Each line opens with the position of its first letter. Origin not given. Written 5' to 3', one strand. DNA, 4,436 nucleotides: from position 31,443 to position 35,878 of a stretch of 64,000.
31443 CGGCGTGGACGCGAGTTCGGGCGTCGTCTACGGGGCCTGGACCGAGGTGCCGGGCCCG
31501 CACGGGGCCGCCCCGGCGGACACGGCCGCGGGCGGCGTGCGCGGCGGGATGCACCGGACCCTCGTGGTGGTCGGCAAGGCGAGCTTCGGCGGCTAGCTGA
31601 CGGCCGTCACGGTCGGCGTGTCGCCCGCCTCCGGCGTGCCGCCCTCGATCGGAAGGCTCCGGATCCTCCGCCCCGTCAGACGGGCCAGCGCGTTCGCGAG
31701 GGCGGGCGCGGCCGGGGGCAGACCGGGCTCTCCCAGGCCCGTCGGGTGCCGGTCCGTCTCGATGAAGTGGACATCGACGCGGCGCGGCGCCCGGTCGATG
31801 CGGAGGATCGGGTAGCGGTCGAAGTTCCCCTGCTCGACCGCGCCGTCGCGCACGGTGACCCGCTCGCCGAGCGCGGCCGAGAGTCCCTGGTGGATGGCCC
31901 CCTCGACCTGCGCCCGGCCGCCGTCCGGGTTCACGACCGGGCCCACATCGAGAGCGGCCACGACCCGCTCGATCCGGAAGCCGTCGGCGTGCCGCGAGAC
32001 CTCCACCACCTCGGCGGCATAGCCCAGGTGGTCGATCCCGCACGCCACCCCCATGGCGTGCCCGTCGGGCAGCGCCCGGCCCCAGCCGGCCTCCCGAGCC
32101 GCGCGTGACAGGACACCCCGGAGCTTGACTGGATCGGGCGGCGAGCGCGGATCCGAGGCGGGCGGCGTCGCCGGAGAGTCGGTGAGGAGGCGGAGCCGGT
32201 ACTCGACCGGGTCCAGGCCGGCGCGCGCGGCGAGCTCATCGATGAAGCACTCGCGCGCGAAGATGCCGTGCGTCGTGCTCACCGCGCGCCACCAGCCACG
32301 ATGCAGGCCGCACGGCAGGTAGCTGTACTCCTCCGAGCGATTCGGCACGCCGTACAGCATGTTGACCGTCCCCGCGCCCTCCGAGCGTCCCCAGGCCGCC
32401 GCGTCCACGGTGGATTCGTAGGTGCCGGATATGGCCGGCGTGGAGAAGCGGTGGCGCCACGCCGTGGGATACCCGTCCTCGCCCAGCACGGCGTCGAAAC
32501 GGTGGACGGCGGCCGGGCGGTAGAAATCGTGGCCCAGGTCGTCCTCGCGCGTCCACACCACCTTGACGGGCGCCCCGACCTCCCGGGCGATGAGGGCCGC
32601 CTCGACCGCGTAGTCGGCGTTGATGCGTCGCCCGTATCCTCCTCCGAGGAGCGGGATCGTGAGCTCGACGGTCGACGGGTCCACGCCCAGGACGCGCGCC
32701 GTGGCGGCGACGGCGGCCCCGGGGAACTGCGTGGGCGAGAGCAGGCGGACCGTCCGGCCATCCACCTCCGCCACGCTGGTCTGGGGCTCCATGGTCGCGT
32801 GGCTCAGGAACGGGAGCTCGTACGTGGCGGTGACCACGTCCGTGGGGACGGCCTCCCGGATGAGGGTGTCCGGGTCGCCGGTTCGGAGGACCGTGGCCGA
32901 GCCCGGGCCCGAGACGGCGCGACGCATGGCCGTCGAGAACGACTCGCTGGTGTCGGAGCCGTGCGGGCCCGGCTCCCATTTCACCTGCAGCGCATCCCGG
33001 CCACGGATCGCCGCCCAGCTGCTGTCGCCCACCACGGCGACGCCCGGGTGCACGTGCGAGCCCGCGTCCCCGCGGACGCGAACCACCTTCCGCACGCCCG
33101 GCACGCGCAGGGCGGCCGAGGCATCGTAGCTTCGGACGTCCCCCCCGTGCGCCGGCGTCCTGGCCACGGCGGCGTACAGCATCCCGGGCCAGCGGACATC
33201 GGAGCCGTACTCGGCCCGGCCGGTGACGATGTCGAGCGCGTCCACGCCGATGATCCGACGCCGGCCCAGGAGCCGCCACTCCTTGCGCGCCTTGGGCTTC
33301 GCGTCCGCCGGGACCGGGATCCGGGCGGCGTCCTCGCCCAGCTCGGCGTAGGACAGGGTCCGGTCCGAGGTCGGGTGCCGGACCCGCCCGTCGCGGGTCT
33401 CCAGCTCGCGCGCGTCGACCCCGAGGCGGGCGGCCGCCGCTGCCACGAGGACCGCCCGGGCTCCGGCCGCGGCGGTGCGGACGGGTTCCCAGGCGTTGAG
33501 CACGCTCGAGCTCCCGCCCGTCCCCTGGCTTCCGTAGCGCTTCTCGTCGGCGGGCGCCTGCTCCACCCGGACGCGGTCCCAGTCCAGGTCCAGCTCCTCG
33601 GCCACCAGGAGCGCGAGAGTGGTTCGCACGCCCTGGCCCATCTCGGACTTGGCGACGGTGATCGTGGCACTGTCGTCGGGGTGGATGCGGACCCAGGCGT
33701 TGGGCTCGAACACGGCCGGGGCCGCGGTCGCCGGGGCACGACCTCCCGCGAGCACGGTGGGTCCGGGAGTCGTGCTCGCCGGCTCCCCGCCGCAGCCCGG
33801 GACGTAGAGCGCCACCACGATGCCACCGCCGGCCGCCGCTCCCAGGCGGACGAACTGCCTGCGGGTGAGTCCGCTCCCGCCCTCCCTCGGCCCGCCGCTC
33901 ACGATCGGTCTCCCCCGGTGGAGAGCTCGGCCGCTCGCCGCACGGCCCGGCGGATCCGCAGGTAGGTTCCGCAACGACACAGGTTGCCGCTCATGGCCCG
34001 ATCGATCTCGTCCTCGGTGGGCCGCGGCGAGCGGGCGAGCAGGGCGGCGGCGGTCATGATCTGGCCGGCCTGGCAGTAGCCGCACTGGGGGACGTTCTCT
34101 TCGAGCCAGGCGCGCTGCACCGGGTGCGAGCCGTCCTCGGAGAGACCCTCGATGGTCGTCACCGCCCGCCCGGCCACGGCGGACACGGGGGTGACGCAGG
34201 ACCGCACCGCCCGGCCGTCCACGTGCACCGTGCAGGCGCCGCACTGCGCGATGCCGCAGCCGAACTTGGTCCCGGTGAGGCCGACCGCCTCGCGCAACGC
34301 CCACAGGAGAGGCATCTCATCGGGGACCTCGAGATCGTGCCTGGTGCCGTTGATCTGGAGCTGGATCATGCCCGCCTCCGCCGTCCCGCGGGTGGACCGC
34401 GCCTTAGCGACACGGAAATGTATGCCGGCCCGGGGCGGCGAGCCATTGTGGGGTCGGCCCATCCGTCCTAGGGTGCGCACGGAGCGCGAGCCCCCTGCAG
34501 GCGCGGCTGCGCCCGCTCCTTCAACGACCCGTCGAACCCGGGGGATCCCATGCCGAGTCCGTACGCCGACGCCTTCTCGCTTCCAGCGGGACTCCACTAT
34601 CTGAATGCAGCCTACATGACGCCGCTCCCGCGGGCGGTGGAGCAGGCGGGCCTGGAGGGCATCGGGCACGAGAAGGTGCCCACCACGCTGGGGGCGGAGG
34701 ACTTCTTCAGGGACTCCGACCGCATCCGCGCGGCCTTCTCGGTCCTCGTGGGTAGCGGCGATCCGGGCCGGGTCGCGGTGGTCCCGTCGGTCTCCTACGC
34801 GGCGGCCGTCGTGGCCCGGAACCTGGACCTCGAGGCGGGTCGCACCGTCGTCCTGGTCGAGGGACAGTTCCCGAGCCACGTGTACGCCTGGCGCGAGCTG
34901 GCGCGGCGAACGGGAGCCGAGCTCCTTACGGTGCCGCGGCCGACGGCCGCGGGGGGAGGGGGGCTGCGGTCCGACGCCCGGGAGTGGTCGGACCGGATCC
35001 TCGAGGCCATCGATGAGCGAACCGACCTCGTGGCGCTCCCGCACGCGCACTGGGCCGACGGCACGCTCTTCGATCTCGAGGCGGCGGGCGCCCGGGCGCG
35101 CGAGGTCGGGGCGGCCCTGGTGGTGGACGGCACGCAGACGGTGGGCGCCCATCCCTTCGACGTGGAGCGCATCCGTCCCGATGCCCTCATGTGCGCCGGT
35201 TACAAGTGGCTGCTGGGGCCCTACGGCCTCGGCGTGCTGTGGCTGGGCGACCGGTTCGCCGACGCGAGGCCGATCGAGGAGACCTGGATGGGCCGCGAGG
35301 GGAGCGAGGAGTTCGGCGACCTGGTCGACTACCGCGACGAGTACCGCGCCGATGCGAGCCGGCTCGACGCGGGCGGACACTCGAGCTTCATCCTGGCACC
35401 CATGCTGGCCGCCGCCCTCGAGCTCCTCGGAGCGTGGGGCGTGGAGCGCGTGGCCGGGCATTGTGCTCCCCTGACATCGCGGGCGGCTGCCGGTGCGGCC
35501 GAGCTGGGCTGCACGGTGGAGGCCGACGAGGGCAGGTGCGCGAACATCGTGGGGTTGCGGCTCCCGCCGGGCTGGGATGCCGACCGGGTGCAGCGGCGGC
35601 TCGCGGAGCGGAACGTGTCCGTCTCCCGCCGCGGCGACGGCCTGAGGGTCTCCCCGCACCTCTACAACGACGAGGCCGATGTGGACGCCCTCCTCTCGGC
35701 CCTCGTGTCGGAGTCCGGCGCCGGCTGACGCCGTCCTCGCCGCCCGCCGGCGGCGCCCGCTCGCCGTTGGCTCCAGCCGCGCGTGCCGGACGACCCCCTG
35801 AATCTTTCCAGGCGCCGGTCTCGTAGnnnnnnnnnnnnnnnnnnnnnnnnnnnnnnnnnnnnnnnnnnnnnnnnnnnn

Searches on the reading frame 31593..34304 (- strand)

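Call 7: search_protein_families(library=pfam, proteins=[window:31593-34304:-], max_evalue=0.01)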
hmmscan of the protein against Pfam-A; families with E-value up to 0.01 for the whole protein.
window:31593-34304:- (903 aa): 3 families
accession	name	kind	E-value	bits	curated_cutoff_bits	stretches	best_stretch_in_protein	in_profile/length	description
PF20256.3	MoCoBD_2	-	1.1e-37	130.5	27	2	161-334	26-180/283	Molybdopterin cofactor-binding domain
PF02738.23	MoCoBD_1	-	3e-31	108.8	27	1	473-705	13-242/244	Molybdopterin cofactor-binding domain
PF01315.27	Ald_Xan_dh_C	-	0.00021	22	31.3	1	361-410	1-50/110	Aldehyde oxidase and xanthine dehydrogenase, a/b hammerhead domain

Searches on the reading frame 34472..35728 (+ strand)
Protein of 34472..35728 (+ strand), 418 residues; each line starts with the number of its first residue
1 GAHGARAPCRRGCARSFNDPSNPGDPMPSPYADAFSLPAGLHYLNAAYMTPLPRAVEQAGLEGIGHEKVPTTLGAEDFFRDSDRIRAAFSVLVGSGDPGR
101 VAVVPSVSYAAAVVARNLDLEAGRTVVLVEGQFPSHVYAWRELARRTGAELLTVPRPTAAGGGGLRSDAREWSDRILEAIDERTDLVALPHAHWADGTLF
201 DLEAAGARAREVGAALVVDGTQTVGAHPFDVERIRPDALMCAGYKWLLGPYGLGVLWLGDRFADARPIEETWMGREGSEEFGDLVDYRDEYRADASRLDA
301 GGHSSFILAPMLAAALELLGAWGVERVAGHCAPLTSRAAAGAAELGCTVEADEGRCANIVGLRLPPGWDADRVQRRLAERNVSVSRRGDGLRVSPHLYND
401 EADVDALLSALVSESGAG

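Call 82: search_protein_families(library=pfam, proteins=[window:34472-35728:+], max_evalue=0.0001)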
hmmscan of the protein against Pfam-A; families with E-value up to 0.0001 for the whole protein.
window:34472-35728:+ (418 aa): 1 family
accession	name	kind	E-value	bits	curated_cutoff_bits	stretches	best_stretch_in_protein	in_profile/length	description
PF00266.25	Aminotran_5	-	2.1e-27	96.5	21.5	1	84-407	47-371/371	Aminotransferase class-V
